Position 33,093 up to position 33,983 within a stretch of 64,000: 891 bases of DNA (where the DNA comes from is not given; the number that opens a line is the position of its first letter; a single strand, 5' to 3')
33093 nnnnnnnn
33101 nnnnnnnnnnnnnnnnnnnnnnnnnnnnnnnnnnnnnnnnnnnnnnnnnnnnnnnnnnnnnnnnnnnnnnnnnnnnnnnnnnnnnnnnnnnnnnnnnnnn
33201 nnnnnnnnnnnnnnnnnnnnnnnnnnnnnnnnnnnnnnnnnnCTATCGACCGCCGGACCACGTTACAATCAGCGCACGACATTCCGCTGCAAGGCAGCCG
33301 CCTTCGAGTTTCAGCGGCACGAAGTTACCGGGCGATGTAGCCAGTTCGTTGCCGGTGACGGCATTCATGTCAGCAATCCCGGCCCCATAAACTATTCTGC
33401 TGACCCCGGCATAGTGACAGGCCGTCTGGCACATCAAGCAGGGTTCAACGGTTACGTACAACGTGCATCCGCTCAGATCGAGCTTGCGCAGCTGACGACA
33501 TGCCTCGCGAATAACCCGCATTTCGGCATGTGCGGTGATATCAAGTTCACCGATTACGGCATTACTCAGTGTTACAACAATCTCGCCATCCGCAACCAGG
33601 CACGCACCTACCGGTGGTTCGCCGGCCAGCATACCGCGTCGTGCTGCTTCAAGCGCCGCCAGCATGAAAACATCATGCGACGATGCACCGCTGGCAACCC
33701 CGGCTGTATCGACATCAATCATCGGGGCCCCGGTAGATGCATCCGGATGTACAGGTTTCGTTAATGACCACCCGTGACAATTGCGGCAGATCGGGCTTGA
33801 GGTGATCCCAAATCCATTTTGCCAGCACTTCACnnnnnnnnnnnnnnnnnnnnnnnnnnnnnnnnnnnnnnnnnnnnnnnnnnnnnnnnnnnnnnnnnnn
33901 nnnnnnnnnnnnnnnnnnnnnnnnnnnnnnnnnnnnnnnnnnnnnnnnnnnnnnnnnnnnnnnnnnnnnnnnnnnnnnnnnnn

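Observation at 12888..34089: queD, a guanine-deaminase-like enzyme, a methyltransferase, a six-module NRPS and folE form one gene string: candidate pteridine/lumazine-6-carboxylate-primed nonribosomal peptide pathway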

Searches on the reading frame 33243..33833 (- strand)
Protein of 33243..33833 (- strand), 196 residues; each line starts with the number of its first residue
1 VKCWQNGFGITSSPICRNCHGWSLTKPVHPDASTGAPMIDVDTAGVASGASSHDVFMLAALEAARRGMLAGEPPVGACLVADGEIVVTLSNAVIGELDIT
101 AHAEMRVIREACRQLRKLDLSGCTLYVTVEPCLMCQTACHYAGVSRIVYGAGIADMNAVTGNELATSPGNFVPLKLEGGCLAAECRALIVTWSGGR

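Call 3: search_protein_families(library=pfam, proteins=[window:33243-33833:-])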
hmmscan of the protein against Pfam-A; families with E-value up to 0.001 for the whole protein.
window:33243-33833:- (196 aa): 3 families
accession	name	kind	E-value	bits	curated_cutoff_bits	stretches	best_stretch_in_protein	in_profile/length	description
PF00383.29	dCMP_cyt_deam_1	-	3.5e-24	85.1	25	1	52-150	3-101/102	Cytidine and deoxycytidylate deaminase zinc-binding region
PF14437.12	MafB19-deam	-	3e-20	73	27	1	52-160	2-110/142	MafB19-like deaminase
PF14439.12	Bd3614-deam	-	0.00016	22.1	38.5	1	98-144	32-79/113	Bd3614-like deaminase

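Call 4: search_protein_families(library=ncbifam, proteins=[window:33243-33833:-])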
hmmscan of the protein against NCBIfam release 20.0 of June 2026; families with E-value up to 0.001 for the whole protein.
window:33243-33833:- (196 aa): 5 families
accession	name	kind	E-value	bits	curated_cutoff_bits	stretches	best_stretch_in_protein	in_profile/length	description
NF008113.2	PRK10860.1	equivalog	1.1e-25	90.3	150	1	51-190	5-145/165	tRNA adenosine(34) deaminase TadA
TIGR00326.1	eubact_ribD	equivalog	1.2e-08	34.6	156.35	1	57-157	1-98/343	bifunctional diaminohydroxyphosphoribosylaminopyrimidine deaminase/5-amino-6-(5-phosphoribosylamino)uracil reductase RibD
NF008052.0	PRK10786.1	equivalog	2.5e-07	29.7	500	1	53-157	3-104/367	bifunctional diaminohydroxyphosphoribosylaminopyrimidine deaminase/5-amino-6-(5-phosphoribosylamino)uracil reductase RibD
NF041025.1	antiphage_deaminase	equivalog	1.7e-06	27.2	400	1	101-149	338-385/437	anti-phage dCTP deaminase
TIGR02571.1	ComEB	equivalog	0.00034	20.6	219.45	1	100-150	67-115/151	ComE operon protein 2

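Call 11: find_encoding_contigs(protein=window:33243-33722:-, flank=10000, max_places=6)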
Protein window:33243-33722:- (159 aa): 10 contigs read that carry it; 5 places shown.
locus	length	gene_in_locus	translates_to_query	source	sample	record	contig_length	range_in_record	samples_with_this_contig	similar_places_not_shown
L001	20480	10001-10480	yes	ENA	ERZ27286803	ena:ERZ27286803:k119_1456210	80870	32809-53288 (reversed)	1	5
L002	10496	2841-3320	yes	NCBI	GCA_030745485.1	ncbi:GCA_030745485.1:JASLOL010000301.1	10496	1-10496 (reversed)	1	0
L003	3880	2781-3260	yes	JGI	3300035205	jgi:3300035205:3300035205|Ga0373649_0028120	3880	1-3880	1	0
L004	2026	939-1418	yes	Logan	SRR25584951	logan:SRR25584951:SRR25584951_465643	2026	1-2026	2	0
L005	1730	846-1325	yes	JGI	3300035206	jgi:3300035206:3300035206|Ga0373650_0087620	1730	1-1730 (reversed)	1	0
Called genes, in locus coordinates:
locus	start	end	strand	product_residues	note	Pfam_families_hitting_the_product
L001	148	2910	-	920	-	PF17900:Peptidase_M1_N, PF01433:Peptidase_M1, PF11838:ERAP1_C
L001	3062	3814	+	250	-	PF01053:Cys_Met_Meta_PP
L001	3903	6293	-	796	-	PF04055:Radical_SAM, PF19288:CofH_C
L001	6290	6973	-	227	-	PF01983:CofC, PF12804:NTP_transf_3 (weak)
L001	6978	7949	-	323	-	PF01933:CofD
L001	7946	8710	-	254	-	PF01996:F420_ligase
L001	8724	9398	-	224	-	PF03807:F420_oxidored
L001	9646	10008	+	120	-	PF01242:PTPS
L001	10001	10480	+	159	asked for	PF00383:dCMP_cyt_deam_1, PF14437:MafB19-deam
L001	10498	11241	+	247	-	PF13489:Methyltransf_23, PF01209:Ubie_methyltran, PF05175:MTS (weak), PF05401:NodS (weak), PF13847:Methyltransf_31, PF08241:Methyltransf_11, PF08242:Methyltransf_12, PF13649:Methyltransf_25, +1 more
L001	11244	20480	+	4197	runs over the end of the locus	PF00501:AMP-binding, PF00550:PP-binding, PF00668:Condensation, PF00501:AMP-binding, PF00550:PP-binding, PF00668:Condensation, PF00501:AMP-binding, PF13193:AMP-binding_C, +5 more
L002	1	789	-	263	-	PF01933:CofD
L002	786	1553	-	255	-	PF01996:F420_ligase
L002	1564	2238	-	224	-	PF03807:F420_oxidored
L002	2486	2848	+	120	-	PF01242:PTPS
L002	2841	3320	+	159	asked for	PF00383:dCMP_cyt_deam_1, PF14437:MafB19-deam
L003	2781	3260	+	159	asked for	PF00383:dCMP_cyt_deam_1, PF14437:MafB19-deam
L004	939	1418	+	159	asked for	PF00383:dCMP_cyt_deam_1, PF14437:MafB19-deam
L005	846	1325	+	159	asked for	PF00383:dCMP_cyt_deam_1, PF14437:MafB19-deam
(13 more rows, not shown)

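Call 13: find_homologous_proteins(query=window:33243-33722:-, max_evalue=1e-10)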
Query window:33243-33722:- (159 aa): 1755 proteins with E <= 1e-10 among 1991 candidates; the best 120 are listed.
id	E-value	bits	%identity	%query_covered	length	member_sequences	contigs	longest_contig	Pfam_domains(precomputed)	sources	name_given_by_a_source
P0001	4.0e-98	344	100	100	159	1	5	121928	PF00383.30,PF14437.13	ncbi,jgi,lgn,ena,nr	ncbi:MAG: nucleoside deaminase [Gammaproteobacteria bacterium]|jgi:tRNA(Arg) A34 adenosine deaminase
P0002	1.4e-85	303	88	100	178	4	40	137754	PF00383.30,PF14437.13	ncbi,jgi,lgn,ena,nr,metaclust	ncbi:MAG TPA: nucleoside deaminase [Gammaproteobacteria bacterium]|nr:tRNA-specific adenosine deamin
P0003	1.0e-75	271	80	100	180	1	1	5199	PF00383.30,PF14437.13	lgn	-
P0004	2.8e-75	270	81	100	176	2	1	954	PF00383.30,PF14437.13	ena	-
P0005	2.3e-73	263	76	100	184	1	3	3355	PF00383.30,PF14437.13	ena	-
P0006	9.6e-73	261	77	100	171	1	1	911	PF00383.30,PF14437.13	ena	-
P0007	3.1e-72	260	77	100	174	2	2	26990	PF00383.30,PF14437.13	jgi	-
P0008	3.1e-72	260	77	100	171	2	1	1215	PF00383.30,PF14437.13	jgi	jgi:tRNA(Arg) A34 adenosine deaminase TadA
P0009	4.1e-71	256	74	100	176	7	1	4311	PF00383.30,PF14437.13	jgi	jgi:tRNA(Arg) A34 adenosine deaminase TadA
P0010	3.3e-70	253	75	100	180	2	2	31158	PF00383.30,PF14437.13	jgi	-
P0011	1.1e-69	251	74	100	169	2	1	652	PF00383.30,PF14437.13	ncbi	-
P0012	2.5e-67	244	76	100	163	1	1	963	PF00383.30,PF14437.13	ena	-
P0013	3.1e-67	243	78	91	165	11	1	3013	PF00383.30,PF14437.13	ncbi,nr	ncbi:MAG: nucleoside deaminase [Gammaproteobacteria bacterium]|nr:MAG: nucleoside deaminase [Gammapr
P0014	5.3e-66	239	81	88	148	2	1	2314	PF00383.30,PF14437.13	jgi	-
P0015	7.3e-66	239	71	100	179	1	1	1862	PF00383.30,PF14437.13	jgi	jgi:tRNA(Arg) A34 adenosine deaminase TadA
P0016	7.3e-66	239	79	88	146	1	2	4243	PF00383.30,PF14437.13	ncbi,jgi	-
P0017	1.2e-65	238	76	92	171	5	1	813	PF00383.30,PF14437.13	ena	-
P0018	2.1e-65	237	74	98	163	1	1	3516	PF00383.30,PF14437.13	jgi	-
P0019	4.5e-65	236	74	92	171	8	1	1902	PF00383.30,PF14437.13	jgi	jgi:guanine deaminase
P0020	7.8e-65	236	74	91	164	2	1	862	PF00383.30,PF14437.13,PF14439.13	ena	-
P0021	1.8e-64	234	68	97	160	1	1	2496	PF00383.30,PF14437.13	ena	-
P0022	1.9e-64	234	72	97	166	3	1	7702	PF00383.30,PF14437.13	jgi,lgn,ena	-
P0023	2.2e-64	234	78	90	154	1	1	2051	PF00383.30,PF14437.13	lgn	-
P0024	2.2e-64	234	73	92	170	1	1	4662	PF00383.30,PF14437.13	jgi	-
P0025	2.6e-64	234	76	94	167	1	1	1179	PF00383.30,PF14437.13,PF14439.13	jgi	-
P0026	1.2e-63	232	70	91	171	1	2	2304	PF00383.30,PF14437.13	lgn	-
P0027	2.2e-63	231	77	88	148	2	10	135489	PF00383.30,PF14437.13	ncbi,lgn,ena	-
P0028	5.9e-63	230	72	95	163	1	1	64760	PF00383.30,PF14437.13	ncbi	-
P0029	1.2e-62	229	70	99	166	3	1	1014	PF00383.30,PF14437.13,PF14439.13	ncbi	-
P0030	1.5e-62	228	68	100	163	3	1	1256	PF00383.30,PF14437.13,PF14439.13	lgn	-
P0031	7.9e-62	226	70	94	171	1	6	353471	PF00383.30,PF14437.13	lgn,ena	-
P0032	9.6e-62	226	77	88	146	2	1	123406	PF00383.30,PF14437.13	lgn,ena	-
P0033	3.3e-61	224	77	86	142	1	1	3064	PF00383.30,PF14437.13,PF14439.13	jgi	-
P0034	6.5e-61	223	73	90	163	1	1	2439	PF00383.30,PF14437.13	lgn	-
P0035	1.5e-60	222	73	88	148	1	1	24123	PF00383.30,PF14437.13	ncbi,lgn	-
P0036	1.2e-59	219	75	88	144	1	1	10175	PF00383.30,PF14437.13,PF14439.13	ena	-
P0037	3.2e-59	217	71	88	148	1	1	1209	PF00383.30,PF14437.13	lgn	-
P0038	3.8e-59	217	71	89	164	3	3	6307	PF00383.30,PF14437.13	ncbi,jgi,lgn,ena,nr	ncbi:MAG: nucleoside deaminase [Gammaproteobacteria bacterium]|jgi:tRNA(Arg) A34 adenosine deaminase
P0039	1.3e-58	215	68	97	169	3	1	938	PF00383.30,PF14437.13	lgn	-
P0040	5.9e-57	210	66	92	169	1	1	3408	PF00383.30,PF14437.13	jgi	jgi:guanine deaminase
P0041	1.2e-56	209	75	81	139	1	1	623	PF00383.30,PF14437.13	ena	-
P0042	4.8e-56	207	61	94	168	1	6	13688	PF00383.30,PF14437.13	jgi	-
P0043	2.9e-55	205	62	96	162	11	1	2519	PF00383.30,PF14437.13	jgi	jgi:tRNA(Arg) A34 adenosine deaminase TadA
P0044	1.5e-54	202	63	93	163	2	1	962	PF00383.30,PF14437.13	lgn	-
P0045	1.6e-53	199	66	96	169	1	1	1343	PF00383.30,PF14437.13,PF14439.13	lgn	-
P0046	1.9e-53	199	60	94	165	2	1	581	PF00383.30,PF14437.13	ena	-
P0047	2.3e-53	198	60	92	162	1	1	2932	PF00383.30,PF14437.13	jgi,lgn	jgi:guanine deaminase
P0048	5.3e-53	197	63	89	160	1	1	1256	PF00383.30,PF14437.13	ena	-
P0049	7.3e-53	197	58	92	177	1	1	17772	PF00383.30,PF14437.13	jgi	-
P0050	7.9e-53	197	65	86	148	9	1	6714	PF00383.30,PF14437.13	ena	-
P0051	1.4e-52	196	66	87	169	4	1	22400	PF00383.30,PF14437.13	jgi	-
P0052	1.5e-52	196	60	96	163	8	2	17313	PF00383.30,PF14437.13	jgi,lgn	jgi:tRNA(Arg) A34 adenosine deaminase TadA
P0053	2.5e-52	195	65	89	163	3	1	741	PF00383.30,PF14437.13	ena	-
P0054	3.6e-52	195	63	90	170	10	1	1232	PF00383.30,PF14437.13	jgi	jgi:tRNA(Arg) A34 adenosine deaminase TadA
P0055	4.6e-52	194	62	87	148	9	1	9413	PF00383.30,PF14437.13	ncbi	-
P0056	7.5e-52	193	62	89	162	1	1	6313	PF00383.30,PF14437.13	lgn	-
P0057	2.2e-51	192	64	90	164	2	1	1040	PF00383.30,PF14437.13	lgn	-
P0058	2.2e-51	192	61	96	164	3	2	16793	PF00383.30,PF14437.13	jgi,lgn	jgi:guanine deaminase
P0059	2.7e-51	192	64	91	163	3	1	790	PF00383.30,PF14437.13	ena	-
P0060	3.5e-51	191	64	91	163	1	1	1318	PF00383.30,PF14437.13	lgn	-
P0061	3.6e-51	191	62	87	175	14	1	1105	PF00383.30,PF14437.13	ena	-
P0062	3.9e-51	191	62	91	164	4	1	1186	PF00383.30,PF14437.13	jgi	-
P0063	4.4e-51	191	63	89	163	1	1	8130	PF00383.30,PF14437.13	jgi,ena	-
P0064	4.6e-51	191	67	86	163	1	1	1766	PF00383.30,PF14437.13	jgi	-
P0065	4.8e-51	191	59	91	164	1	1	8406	PF00383.30,PF14437.13,PF14439.13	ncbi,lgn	ncbi:MAG: nucleoside deaminase [Gammaproteobacteria bacterium]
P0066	1.4e-50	189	64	89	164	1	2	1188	PF00383.30,PF14437.13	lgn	-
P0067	2.4e-50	189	64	89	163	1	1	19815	PF00383.30,PF14437.13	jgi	-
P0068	2.7e-50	188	59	91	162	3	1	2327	PF00383.30,PF14437.13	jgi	jgi:guanine deaminase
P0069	5.0e-50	188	57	94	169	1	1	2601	PF00383.30,PF14437.13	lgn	-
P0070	5.2e-50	187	58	94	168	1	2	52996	PF00383.30,PF14437.13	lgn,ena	-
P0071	5.9e-50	187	62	89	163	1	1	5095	PF00383.30,PF14437.13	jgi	-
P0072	6.3e-50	187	63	87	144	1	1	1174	PF00383.30,PF14437.13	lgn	-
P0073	6.8e-50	187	63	88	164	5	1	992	PF00383.30,PF14437.13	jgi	jgi:tRNA(Arg) A34 adenosine deaminase TadA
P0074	8.6e-50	187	61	90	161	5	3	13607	PF00383.30,PF14437.13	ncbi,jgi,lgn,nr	ncbi:MAG: nucleoside deaminase [Gammaproteobacteria bacterium]|nr:MAG: nucleoside deaminase [Gammapr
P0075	8.8e-50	187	57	99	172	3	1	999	PF00383.30,PF14437.13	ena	-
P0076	8.9e-50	187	62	86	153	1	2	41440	PF00383.30,PF14437.13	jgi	jgi:guanine deaminase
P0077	9.1e-50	187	57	92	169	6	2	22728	PF00383.30,PF14437.13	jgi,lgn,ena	jgi:guanine deaminase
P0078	9.3e-50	187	57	92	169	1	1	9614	PF00383.30,PF14437.13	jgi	jgi:guanine deaminase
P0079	1.0e-49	187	66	77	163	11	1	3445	PF00383.30,PF14437.13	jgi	jgi:guanine deaminase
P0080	2.0e-49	186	62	89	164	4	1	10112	PF00383.30,PF14437.13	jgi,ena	-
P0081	2.2e-49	185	58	92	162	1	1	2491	PF00383.30,PF14437.13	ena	-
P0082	2.4e-49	185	64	87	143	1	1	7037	PF00383.30,PF14437.13,PF14439.13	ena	-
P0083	3.3e-49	185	57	94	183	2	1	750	PF00383.30,PF14437.13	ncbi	-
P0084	3.6e-49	185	63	87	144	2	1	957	PF00383.30,PF14437.13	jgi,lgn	-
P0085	3.7e-49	185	66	88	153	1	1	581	PF00383.30,PF14437.13,PF14439.13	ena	-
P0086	3.9e-49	185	62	79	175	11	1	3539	PF00383.30,PF14437.13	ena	-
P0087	9.7e-49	183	63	88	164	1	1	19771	PF00383.30,PF14437.13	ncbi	ncbi:MAG: nucleoside deaminase [Gammaproteobacteria bacterium]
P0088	1.4e-48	183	63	88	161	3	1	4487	PF00383.30,PF14437.13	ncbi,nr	ncbi:MAG: nucleoside deaminase [Gammaproteobacteria bacterium]|nr:nucleoside deaminase [Gammaproteob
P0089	1.7e-48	183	59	92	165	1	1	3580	PF00383.30,PF14437.13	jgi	jgi:tRNA(adenine34) deaminase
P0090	2.1e-48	182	62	89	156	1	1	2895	PF00383.30,PF14437.13,PF14439.13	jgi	jgi:tRNA(adenine34) deaminase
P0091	2.4e-48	182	59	86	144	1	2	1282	PF00383.30,PF14437.13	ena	-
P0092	5.5e-48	181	59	90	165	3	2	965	PF00383.30,PF14437.13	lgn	-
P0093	6.9e-48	181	58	93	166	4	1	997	PF00383.30,PF14437.13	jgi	-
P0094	7.4e-48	181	55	91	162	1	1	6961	PF00383.30,PF14437.13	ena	-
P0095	9.5e-48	180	63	86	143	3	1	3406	PF00383.30,PF14437.13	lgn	-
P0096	1.0e-47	180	62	86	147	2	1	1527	PF00383.30,PF14437.13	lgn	-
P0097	1.1e-47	180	59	94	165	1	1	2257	PF00383.30,PF14437.13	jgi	jgi:tRNA(Arg) A34 adenosine deaminase TadA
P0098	1.4e-47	180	62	88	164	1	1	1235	PF00383.30,PF14437.13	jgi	jgi:tRNA(Arg) A34 adenosine deaminase TadA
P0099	1.5e-47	180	57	91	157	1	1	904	PF00383.30,PF14437.13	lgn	-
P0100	1.7e-47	179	57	90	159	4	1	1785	PF00383.30,PF14437.13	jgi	jgi:guanine deaminase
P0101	2.7e-47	179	60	91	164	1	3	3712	PF00383.30,PF14437.13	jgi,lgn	jgi:tRNA(adenine34) deaminase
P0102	2.8e-47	179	62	87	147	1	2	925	PF00383.30,PF14437.13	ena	-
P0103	3.0e-47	179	61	88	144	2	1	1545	PF00383.30,PF14437.13,PF14439.13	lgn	-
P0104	6.8e-47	177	55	95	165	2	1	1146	PF00383.30,PF14437.13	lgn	-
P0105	7.0e-47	177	60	87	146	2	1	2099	PF00383.30,PF14437.13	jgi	-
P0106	8.1e-47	177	61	87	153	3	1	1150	PF00383.30,PF14437.13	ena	-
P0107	8.7e-47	177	56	90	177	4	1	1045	PF00383.30,PF14437.13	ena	-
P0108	1.0e-46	177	60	88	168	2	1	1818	PF00383.30,PF14437.13,PF14439.13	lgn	-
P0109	1.2e-46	177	55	90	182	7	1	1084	PF00383.30,PF14437.13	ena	-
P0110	1.3e-46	176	58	92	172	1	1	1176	PF00383.30,PF14437.13,PF14439.13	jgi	jgi:guanine deaminase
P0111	1.5e-46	176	77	68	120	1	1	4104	PF00383.30,PF14437.13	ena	-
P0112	1.7e-46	176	57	96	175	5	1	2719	PF00383.30,PF14437.13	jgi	-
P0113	2.3e-46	176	57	99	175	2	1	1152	PF00383.30,PF14437.13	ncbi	-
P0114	2.3e-46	176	57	94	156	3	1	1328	PF00383.30,PF14437.13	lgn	-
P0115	2.8e-46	175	56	99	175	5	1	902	PF00383.30,PF14437.13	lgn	-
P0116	4.0e-46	175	60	80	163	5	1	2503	PF00383.30,PF14437.13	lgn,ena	-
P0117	4.4e-46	175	60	78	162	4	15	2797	PF00383.30,PF14437.13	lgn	-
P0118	5.8e-46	174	58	89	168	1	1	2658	PF00383.30,PF14437.13,PF14439.13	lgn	-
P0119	7.2e-46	174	53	96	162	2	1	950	PF00383.30,PF14437.13,PF14439.13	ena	-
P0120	8.9e-46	174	58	87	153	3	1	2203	PF00383.30,PF14437.13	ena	-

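Call 14: find_encoding_contigs(protein=P0031, flank=10000, max_places=2)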
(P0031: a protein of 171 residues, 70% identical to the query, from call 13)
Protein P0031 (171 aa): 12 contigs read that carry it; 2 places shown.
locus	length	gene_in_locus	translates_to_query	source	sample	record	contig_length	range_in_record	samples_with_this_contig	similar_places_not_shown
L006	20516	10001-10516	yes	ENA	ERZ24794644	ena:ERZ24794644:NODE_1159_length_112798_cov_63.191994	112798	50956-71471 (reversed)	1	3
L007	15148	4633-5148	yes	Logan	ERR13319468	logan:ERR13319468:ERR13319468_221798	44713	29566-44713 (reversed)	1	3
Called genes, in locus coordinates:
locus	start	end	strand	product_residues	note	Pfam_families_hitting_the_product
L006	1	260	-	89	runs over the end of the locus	PF03927:NapD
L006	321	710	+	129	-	-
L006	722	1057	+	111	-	PF06127:Mpo1-like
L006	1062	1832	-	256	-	PF00596:Aldolase_II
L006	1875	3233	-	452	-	PF01553:Acyltransferase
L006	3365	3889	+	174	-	PF02627:CMD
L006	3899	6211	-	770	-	PF04055:Radical_SAM, PF19288:CofH_C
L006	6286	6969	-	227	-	PF01983:CofC, PF12804:NTP_transf_3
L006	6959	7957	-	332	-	PF01933:CofD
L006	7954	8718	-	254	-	PF01996:F420_ligase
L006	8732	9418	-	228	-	PF03807:F420_oxidored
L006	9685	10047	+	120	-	PF01242:PTPS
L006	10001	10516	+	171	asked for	PF00383:dCMP_cyt_deam_1, PF14437:MafB19-deam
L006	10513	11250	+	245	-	PF13489:Methyltransf_23, PF01209:Ubie_methyltran, PF05175:MTS (weak), PF08003:Methyltransf_9 (faint), PF13847:Methyltransf_31, PF08241:Methyltransf_11, PF08242:Methyltransf_12, PF13649:Methyltransf_25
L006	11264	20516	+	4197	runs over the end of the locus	PF00501:AMP-binding, PF00550:PP-binding, PF00668:Condensation, PF00501:AMP-binding, PF00550:PP-binding, PF00668:Condensation, PF00501:AMP-binding, PF13193:AMP-binding_C, +6 more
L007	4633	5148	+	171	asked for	PF00383:dCMP_cyt_deam_1, PF14437:MafB19-deam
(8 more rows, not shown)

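Call 15: find_encoding_contigs(protein=P0027, flank=10000, max_places=2)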
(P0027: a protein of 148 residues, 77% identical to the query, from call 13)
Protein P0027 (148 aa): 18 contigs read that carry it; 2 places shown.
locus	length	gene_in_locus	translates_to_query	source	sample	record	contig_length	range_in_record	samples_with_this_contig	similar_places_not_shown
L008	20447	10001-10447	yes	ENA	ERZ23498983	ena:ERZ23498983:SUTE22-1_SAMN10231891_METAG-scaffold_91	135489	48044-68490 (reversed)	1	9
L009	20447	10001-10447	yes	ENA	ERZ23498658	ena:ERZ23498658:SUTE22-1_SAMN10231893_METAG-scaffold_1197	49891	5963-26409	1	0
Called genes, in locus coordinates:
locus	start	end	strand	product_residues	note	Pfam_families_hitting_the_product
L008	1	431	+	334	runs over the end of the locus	PF00941:FAD_binding_5, PF03450:CO_deh_flav_C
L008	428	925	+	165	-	PF00111:Fer2, PF01799:Fer2_2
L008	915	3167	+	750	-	PF01315:Ald_Xan_dh_C, PF02738:MoCoBD_1, PF20256:MoCoBD_2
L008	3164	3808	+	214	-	PF12804:NTP_transf_3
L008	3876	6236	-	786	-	PF04055:Radical_SAM, PF19288:CofH_C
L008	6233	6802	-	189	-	PF01983:CofC, PF12804:NTP_transf_3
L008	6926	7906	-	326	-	PF01933:CofD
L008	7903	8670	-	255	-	PF01996:F420_ligase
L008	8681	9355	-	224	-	PF03807:F420_oxidored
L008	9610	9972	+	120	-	PF01242:PTPS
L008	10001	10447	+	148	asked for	PF00383:dCMP_cyt_deam_1, PF14437:MafB19-deam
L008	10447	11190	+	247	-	PF05401:NodS (weak), PF13489:Methyltransf_23, PF01209:Ubie_methyltran, PF08003:Methyltransf_9 (weak), PF13847:Methyltransf_31, PF08241:Methyltransf_11, PF08242:Methyltransf_12, PF13649:Methyltransf_25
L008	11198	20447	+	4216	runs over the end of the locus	PF00501:AMP-binding, PF00550:PP-binding, PF00668:Condensation, PF00501:AMP-binding, PF00550:PP-binding, PF00668:Condensation, PF00501:AMP-binding, PF13193:AMP-binding_C, +5 more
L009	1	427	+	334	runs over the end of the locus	PF00941:FAD_binding_5, PF03450:CO_deh_flav_C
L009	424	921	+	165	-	PF00111:Fer2, PF01799:Fer2_2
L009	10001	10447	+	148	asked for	PF00383:dCMP_cyt_deam_1, PF14437:MafB19-deam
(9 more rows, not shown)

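Call 16: find_encoding_contigs(protein=P0070, flank=10000, max_places=2)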
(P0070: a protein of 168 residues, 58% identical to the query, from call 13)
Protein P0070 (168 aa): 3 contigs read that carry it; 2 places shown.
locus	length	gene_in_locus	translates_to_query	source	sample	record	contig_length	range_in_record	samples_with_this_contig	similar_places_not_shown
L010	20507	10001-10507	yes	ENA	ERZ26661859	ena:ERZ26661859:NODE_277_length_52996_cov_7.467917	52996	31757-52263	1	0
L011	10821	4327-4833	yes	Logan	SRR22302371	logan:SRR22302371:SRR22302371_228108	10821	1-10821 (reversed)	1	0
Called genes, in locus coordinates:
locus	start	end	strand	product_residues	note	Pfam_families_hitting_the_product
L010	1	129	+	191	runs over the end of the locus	-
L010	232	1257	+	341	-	PF00296:Bac_luciferase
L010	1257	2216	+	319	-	PF00296:Bac_luciferase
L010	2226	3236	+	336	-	PF00296:Bac_luciferase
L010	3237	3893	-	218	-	PF01794:Ferric_reduct (weak)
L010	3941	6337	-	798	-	PF04055:Radical_SAM, PF19288:CofH_C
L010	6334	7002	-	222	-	PF01983:CofC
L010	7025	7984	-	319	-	PF01933:CofD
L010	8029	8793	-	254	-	PF01996:F420_ligase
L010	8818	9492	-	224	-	PF03807:F420_oxidored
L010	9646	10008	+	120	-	PF01242:PTPS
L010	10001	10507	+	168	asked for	PF00383:dCMP_cyt_deam_1, PF14437:MafB19-deam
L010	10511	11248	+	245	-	PF01209:Ubie_methyltran, PF05401:NodS, PF13489:Methyltransf_23, PF05175:MTS, PF06325:PrmA, PF13847:Methyltransf_31, PF08241:Methyltransf_11, PF08242:Methyltransf_12, +4 more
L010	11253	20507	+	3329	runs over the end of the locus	?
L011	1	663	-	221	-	?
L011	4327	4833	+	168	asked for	PF00383:dCMP_cyt_deam_1, PF14437:MafB19-deam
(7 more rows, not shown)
